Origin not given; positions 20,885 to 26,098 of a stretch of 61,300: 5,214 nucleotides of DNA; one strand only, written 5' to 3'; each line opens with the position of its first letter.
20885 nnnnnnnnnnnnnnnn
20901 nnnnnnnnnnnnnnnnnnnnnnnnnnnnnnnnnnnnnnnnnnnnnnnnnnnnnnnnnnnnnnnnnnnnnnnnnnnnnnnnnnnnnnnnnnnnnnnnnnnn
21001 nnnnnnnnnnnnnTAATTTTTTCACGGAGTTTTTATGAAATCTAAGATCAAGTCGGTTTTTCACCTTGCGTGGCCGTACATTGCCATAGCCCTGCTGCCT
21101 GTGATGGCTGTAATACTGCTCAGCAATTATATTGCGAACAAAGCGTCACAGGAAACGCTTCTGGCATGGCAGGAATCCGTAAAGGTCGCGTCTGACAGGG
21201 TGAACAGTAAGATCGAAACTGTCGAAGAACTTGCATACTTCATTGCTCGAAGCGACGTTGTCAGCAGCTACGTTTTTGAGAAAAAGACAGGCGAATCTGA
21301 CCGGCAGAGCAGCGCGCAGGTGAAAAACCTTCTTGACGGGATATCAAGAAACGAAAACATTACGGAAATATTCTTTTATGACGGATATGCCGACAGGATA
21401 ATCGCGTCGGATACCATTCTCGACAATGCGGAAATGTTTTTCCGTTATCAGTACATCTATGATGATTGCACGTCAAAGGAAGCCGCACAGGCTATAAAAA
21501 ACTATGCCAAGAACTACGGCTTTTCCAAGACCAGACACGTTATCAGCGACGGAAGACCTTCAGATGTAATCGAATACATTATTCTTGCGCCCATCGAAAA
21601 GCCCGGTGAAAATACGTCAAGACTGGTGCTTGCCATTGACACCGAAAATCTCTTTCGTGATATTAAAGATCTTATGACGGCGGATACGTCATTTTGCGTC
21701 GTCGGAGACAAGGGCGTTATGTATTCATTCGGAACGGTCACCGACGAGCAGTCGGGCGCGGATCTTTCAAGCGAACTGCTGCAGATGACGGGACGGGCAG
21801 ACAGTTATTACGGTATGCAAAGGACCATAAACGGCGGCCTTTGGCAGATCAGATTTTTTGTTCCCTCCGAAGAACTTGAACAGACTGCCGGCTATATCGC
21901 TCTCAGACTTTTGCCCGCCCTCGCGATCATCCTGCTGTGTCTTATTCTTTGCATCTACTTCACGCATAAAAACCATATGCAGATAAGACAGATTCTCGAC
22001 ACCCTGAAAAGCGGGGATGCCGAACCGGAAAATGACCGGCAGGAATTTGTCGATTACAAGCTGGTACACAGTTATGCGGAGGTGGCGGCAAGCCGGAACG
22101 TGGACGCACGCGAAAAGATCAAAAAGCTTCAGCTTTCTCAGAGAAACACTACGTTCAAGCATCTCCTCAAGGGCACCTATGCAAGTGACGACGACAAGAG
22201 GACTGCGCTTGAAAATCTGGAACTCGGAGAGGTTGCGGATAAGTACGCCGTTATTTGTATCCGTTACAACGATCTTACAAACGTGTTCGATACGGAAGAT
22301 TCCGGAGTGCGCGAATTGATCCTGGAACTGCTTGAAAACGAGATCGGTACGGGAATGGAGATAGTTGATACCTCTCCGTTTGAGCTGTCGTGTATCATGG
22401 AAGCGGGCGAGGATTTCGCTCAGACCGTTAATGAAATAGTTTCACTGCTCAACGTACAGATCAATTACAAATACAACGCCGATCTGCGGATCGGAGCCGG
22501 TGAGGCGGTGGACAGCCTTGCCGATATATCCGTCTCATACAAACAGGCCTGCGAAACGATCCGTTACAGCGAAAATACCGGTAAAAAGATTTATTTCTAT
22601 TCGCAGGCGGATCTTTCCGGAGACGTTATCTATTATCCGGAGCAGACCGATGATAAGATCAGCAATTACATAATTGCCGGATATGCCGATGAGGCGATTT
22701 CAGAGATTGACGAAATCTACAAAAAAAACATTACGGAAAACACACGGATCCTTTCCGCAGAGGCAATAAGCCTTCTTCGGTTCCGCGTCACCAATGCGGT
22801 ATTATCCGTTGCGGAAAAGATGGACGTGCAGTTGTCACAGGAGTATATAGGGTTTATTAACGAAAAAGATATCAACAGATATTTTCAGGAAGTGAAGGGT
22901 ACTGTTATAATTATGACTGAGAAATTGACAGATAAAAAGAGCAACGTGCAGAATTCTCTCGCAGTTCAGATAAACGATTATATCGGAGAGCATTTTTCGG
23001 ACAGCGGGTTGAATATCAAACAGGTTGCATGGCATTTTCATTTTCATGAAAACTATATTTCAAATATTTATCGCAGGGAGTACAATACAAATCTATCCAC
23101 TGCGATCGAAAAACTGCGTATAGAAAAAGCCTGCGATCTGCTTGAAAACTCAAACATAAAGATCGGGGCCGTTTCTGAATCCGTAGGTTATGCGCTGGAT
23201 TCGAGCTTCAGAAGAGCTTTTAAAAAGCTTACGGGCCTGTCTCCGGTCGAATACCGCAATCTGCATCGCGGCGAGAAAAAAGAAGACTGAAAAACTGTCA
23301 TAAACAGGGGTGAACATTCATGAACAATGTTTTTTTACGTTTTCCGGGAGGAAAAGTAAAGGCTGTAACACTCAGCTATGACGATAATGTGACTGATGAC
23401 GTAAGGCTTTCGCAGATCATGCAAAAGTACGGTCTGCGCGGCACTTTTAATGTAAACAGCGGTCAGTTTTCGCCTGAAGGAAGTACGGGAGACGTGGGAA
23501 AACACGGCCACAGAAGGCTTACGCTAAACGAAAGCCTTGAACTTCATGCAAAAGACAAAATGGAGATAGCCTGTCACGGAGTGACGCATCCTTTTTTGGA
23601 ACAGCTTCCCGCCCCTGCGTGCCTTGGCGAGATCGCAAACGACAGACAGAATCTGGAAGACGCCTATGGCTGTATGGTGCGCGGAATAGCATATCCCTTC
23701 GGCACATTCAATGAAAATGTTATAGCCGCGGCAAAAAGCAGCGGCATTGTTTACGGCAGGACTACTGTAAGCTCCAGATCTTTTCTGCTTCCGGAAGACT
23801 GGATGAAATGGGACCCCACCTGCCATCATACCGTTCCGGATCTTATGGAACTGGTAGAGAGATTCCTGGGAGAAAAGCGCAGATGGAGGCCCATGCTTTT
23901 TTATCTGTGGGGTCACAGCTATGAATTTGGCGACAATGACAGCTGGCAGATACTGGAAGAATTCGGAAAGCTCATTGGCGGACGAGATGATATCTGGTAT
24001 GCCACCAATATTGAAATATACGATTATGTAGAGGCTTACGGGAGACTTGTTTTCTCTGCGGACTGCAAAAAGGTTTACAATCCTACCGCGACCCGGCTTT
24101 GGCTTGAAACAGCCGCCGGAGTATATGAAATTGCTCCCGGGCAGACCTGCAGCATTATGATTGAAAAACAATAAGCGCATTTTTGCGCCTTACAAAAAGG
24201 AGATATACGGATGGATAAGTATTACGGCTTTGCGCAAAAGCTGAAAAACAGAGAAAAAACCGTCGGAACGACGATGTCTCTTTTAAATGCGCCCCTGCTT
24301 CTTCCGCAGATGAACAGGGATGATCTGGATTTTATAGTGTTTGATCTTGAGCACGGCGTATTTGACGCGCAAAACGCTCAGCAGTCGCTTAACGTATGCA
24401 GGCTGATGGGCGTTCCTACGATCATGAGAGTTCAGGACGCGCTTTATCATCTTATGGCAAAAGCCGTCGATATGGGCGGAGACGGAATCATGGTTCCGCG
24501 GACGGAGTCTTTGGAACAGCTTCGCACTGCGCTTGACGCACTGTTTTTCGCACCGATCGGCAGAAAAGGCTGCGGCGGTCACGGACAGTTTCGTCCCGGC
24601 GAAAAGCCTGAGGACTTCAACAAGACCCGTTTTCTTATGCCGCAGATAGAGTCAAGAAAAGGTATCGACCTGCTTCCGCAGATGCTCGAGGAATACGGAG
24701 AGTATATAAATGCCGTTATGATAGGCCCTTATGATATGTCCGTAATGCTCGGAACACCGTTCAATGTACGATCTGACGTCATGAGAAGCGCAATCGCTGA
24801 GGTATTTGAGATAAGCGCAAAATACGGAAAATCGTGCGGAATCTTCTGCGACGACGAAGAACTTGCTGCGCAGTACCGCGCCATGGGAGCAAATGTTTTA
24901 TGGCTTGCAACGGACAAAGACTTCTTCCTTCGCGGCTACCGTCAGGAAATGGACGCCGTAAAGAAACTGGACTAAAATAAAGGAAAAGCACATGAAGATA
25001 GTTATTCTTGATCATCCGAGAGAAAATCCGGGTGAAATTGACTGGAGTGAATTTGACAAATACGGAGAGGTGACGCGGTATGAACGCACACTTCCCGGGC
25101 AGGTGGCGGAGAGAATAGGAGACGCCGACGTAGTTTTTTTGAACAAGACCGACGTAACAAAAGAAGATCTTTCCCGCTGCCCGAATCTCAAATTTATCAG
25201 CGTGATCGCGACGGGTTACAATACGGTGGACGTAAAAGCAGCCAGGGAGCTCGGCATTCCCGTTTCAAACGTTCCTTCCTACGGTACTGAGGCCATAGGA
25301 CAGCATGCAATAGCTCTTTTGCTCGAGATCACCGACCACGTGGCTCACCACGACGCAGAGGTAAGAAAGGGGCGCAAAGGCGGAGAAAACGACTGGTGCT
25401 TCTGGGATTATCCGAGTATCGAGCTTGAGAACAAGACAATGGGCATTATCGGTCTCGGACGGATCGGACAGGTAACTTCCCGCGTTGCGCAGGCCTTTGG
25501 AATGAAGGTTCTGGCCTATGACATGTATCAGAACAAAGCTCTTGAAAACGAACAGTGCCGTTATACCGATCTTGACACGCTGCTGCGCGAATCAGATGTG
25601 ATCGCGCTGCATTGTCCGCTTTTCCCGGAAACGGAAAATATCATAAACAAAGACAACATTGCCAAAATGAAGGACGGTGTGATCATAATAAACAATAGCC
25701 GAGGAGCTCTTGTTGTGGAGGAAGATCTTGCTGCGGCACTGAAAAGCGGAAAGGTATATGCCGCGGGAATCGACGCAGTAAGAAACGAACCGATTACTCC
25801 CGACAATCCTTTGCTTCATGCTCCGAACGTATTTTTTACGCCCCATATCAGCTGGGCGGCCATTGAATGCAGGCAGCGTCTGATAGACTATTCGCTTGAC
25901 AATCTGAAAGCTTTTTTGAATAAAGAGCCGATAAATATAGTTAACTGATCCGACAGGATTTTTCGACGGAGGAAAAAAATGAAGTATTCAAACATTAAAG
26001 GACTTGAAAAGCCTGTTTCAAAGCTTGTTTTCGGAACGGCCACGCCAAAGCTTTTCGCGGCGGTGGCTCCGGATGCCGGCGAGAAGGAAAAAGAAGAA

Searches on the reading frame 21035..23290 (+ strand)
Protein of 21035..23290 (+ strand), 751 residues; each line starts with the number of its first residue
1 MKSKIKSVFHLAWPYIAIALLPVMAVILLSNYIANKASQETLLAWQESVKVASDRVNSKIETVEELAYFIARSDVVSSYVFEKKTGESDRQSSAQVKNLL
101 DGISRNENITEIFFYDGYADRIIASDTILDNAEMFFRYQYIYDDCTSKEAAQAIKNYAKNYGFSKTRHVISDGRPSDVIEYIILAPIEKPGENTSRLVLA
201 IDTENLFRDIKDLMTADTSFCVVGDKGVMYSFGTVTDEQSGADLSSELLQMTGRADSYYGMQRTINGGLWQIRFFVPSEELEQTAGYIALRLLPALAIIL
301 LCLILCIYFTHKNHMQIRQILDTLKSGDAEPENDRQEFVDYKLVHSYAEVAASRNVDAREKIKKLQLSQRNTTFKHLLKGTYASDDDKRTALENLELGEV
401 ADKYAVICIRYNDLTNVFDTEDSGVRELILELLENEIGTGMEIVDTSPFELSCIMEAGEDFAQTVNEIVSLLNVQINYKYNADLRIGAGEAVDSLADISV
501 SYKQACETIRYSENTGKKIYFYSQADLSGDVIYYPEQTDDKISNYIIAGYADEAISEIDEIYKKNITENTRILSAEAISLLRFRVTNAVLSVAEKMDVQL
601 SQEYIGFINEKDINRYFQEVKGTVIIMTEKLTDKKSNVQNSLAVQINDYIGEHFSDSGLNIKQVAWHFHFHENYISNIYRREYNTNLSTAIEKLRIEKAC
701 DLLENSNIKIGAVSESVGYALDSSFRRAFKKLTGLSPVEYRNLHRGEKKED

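Call 12: search_protein_families(library=pfam, proteins=[window:21035-23290:+], max_evalue=0.001)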
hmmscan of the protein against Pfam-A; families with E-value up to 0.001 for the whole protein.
window:21035-23290:+ (751 aa): 3 families
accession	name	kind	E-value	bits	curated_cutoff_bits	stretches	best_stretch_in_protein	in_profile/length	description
PF12833.13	HTH_18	-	3.7e-15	56.4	33.6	1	667-742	4-79/80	Helix-turn-helix domain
PF00165.29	HTH_AraC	-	2.4e-10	40.7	26.6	1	704-742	2-42/42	Bacterial regulatory helix-turn-helix proteins, AraC family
PF17853.6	GGDEF_2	-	2e-05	25.2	24.5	1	401-510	20-115/116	GGDEF-like domain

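Call 38: search_protein_families(library=ncbifam, proteins=[window:21035-23290:+], max_evalue=0.1)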
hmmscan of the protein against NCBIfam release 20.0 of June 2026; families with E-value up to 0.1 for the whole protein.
window:21035-23290:+ (751 aa): 29 families (the best 25 are shown)
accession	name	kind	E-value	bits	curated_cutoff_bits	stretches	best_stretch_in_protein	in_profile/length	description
TIGR04094.1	adjacent_YSIRK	equivalog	5.4e-17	61.8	200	1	622-741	266-383/383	YSIRK-targeted surface antigen transcriptional regulator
NF007860.0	PRK10572.1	equivalog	7.2e-14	51.3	208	1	630-745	172-286/292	arabinose operon transcriptional regulator AraC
NF007693.0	PRK10371.1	equivalog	9.4e-14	51.3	253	1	637-749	194-305/309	transcriptional regulator MelR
NF033869.1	viru_reg_Rsp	equivalog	3.5e-12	45.6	400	1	621-743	128-248/701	AraC family transcriptional regulator Rsp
NF047788.1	TransRegPocR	equivalog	1.1e-11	44.5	500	1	630-746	178-293/296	transcriptional regulator PocR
NF047455.1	TF_Staph_AryK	equivalog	2.4e-11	42.6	850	1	628-749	144-264/759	transcriptional regulator AryK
NF049932.1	TranspRegBtr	equivalog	6.1e-10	38.2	900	1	639-744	162-266/531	bacillibactin transport transcriptional regulator Btr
NF049968.1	QhpR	equivalog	3.6e-08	32.9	250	1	636-741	180-284/284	AraC-like transcriptional regulator QhpR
NF040475.1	chlor_reg_RclR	equivalog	1.7e-07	30.8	400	1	661-742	196-277/284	reactive chlorine-specific transcriptional regulator RclR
NF050186.1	TransRegGliRPseudo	equivalog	1.8e-07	30.8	570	1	639-744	233-337/338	AraC family transcriptional regulator GliR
NF006902.0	PRK09393.1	equivalog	2.7e-07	30.1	425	1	679-744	257-322/327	transcriptional regulator FtrA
NF007633.0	PRK10296.1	equivalog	9.8e-07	28.5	264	1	671-742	202-273/280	transcriptional regulator ChbR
NF007584.0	PRK10219.1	equivalog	1.7e-05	25.1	174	1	644-742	8-105/107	superoxide response transcriptional regulator SoxS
NF053784.1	TranRegCyprAlk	equivalog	4.9e-05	22.9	500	1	694-742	287-335/336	transcriptional regulator CypR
NF007243.0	PRK09685.1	equivalog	5.2e-05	22.8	199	1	643-743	201-301/303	transcriptional regulator FeaR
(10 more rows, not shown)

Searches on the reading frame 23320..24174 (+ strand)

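Call 12: search_protein_families(library=pfam, proteins=[window:23320-24174:+], max_evalue=0.001)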
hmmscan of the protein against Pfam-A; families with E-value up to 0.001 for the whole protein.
window:23320-24174:+ (284 aa): 1 family
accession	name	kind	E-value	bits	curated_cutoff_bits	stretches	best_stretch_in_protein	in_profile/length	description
PF01522.26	Polysacc_deac_1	-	3.3e-15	56.6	23.1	1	12-145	5-123/124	Polysaccharide deacetylase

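Call 57: search_protein_families(library=ncbifam, proteins=[window:23320-24174:+], max_evalue=0.00001)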
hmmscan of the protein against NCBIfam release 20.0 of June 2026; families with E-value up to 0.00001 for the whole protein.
window:23320-24174:+ (284 aa): 1 family
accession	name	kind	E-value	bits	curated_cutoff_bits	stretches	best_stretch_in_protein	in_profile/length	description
NF050820.1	PolSacchBiosHfsH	equivalog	7.3e-06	25.8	400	0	15-131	35-144/249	oligosaccharide deacetylase HfsH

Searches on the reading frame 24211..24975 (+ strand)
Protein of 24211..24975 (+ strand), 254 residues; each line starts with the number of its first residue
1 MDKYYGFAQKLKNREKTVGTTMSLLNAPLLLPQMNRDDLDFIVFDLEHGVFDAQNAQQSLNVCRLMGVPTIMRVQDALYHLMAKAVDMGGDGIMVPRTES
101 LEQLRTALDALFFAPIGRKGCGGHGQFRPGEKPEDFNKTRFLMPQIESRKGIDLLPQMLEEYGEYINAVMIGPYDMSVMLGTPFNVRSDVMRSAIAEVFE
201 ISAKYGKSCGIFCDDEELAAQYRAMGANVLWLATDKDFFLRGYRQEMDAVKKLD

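Call 12: search_protein_families(library=pfam, proteins=[window:24211-24975:+], max_evalue=0.001)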
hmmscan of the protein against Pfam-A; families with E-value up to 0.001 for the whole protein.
window:24211-24975:+ (254 aa): 1 family
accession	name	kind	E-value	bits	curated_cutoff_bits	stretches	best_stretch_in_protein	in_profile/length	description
PF03328.21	HpcH_HpaI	-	3.2e-20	72.8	25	1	25-237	8-216/221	HpcH/HpaI aldolase/citrate lyase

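Call 57: search_protein_families(library=ncbifam, proteins=[window:24211-24975:+], max_evalue=0.00001)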
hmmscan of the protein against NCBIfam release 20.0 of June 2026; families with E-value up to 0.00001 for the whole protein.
window:24211-24975:+ (254 aa): 4 families
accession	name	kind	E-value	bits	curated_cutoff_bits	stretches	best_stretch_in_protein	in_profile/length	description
TIGR02311.1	HpaI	equivalog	2.2e-20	73.2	368.8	1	7-244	3-242/249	4-hydroxy-2-oxoheptanedioate aldolase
TIGR03239.1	GarL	equivalog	1.5e-18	67.3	406.75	1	7-240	3-237/249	2-dehydro-3-deoxyglucarate aldolase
NF007849.0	PRK10558.1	equivalog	1.1e-17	64.2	393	1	7-248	10-252/256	2-dehydro-3-deoxyglucarate aldolase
NF007521.0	PRK10128.1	equivalog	1.1e-14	54.6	441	1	7-237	9-241/267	2-keto-3-deoxy-L-rhamnonate aldolase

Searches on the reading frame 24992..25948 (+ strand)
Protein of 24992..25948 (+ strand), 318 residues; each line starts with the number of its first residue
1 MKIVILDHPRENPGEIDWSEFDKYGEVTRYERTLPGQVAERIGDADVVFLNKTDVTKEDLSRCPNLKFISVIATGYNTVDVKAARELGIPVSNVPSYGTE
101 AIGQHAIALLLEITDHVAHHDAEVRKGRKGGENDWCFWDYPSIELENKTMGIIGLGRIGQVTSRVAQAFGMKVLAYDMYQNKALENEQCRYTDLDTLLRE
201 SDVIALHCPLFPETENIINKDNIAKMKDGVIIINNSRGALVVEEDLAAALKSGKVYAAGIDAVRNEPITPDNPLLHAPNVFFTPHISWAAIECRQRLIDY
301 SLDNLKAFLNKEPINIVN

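Call 19: search_protein_families(library=pfam, proteins=[window:24992-25948:+], max_evalue=0.001)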
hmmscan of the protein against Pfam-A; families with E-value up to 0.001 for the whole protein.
window:24992-25948:+ (318 aa): 3 families
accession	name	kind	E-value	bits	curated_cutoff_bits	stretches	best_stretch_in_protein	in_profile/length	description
PF02826.25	2-Hacid_dh_C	-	1.9e-58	197.2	25.1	1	107-287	1-178/178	D-isomer specific 2-hydroxyacid dehydrogenase, NAD binding domain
PF00389.36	2-Hacid_dh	-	1.1e-24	87.1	24.6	1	15-318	9-134/134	D-isomer specific 2-hydroxyacid dehydrogenase, catalytic domain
PF03446.21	NAD_binding_2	-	0.00022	21.7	21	1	150-253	2-110/161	NAD binding domain of 6-phosphogluconate dehydrogenase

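Call 57: search_protein_families(library=ncbifam, proteins=[window:24992-25948:+], max_evalue=0.00001)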
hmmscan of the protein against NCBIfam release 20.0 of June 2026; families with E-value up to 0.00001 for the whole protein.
window:24992-25948:+ (318 aa): 21 families
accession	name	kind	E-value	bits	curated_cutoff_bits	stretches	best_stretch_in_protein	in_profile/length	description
NF005069.0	PRK06487.1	equivalog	3.3e-87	292.6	448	1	2-318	5-320/320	2-hydroxyacid dehydrogenase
NF006263.0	PRK08410.1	equivalog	1.4e-81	274.3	389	1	1-311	1-309/311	D-2-hydroxyacid dehydrogenase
NF005387.0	PRK06932.1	equivalog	9.2e-70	235.1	492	1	1-311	2-312/314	2-hydroxyacid dehydrogenase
NF009714.1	PRK13243.1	equivalog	4.1e-64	217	455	1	38-318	39-323/332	glyoxylate reductase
TIGR01327.1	PGDH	equivalog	5.6e-61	206.9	454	1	37-296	33-288/525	phosphoglycerate dehydrogenase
NF011938.0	PRK15409.1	equivalog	3.2e-51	174.3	492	1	38-310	39-310/324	glyoxylate/hydroxypyruvate reductase GhrB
NF008759.0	PRK11790.1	equivalog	5.2e-51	173.6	404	1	22-310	31-318/410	phosphoglycerate dehydrogenase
NF005750.0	PRK07574.1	equivalog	7.6e-43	147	329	1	40-315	86-363/386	NAD-dependent formate dehydrogenase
NF000492.1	vanH_gen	exception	2.8e-38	131.7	540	1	65-266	66-255/312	D-lactate dehydrogenase VanH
NF005027.0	PRK06436.1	equivalog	1.9e-33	115.9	261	1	62-317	46-288/303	2-hydroxyacid dehydrogenase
NF001309.0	PRK00257.1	equivalog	1.4e-32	113.1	434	1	143-311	112-280/379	4-phosphoerythronate dehydrogenase PdxB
NF009127.0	PRK12480.1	equivalog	3.2e-32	111.8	579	1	66-267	70-265/330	D-lactate dehydrogenase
NF041369.1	Dhydh_Halo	equivalog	4.4e-32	111.5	400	1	56-292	46-278/305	D-2-hydroxyacid dehydrogenase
NF006374.0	PRK08605.1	subfamily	3.4e-31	108.5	356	1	66-303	70-316/332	D-lactate dehydrogenase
NF000371.1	vanH_Agroup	exception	9.6e-31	107.2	700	1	65-266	71-260/322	VanH-A/VanH-Pt family D-lactate dehydrogenase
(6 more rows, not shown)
